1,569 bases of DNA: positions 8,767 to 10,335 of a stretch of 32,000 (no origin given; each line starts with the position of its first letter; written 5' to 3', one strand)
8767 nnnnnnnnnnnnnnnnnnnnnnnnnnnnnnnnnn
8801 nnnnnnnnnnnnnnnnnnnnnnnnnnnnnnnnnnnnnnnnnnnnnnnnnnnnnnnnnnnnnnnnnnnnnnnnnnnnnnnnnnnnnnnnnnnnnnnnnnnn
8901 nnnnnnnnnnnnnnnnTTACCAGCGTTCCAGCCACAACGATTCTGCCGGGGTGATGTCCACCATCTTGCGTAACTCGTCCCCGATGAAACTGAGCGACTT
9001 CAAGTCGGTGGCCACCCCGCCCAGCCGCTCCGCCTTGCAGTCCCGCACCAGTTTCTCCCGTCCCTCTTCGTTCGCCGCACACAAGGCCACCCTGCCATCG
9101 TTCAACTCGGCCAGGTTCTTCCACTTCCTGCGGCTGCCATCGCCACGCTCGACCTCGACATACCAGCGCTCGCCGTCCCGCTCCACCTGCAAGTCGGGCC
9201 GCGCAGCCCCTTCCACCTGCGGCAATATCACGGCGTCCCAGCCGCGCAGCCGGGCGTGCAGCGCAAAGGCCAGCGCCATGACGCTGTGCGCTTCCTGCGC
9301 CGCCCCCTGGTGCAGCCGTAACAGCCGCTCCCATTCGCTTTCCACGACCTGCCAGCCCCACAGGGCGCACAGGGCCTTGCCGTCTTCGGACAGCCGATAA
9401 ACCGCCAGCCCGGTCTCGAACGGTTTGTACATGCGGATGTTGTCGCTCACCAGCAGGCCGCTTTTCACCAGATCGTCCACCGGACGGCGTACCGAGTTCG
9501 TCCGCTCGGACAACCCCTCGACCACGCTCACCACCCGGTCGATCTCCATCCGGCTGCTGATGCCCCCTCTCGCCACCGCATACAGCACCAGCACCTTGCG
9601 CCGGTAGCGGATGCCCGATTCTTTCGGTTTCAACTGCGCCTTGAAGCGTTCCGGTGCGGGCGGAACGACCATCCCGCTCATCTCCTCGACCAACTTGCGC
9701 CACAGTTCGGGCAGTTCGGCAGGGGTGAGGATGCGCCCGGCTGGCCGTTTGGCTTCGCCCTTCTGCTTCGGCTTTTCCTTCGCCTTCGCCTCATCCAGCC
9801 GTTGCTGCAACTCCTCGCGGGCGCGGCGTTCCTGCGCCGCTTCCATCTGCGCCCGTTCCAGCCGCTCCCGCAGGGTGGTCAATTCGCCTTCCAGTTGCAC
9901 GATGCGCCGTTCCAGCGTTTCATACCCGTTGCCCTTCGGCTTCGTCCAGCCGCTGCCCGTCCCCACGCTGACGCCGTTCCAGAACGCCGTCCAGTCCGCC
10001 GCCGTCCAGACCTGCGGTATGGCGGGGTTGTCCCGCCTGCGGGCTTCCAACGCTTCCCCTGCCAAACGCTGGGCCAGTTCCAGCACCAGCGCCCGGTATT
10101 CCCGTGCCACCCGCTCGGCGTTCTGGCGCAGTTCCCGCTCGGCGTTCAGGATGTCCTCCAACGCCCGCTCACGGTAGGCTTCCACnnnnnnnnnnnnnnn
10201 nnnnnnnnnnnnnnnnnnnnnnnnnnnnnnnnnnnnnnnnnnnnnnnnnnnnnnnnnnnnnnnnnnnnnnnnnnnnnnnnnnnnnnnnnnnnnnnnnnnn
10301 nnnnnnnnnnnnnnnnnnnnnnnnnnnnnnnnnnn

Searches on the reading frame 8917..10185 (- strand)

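Call 7: search_protein_families(library=pfam, proteins=[window:8917-10185:-], max_evalue=0.01)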
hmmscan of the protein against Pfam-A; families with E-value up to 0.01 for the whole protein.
window:8917-10185:- (422 aa): 2 families
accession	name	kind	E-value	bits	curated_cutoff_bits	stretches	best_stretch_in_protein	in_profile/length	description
PF12795.12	MscS_porin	-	0.0042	17.1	34.4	1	90-163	96-163/238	Mechanosensitive ion channel porin domain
PF24481.2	CT398_CC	-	0.0056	17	27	1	89-138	91-140/180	CT398-like coiled coil hairpin domain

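Call 54: search_protein_families(library=phrogs, proteins=[window:8917-10185:-], max_evalue=0.01)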
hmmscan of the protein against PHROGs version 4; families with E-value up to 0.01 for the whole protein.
window:8917-10185:- (422 aa): 2 families
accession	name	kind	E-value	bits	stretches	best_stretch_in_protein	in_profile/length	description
phrog_24697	-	unknown function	0.00056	20.4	1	9-59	58-109/303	-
phrog_28768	-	unknown function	0.0059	17.3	0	86-109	18-41/45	-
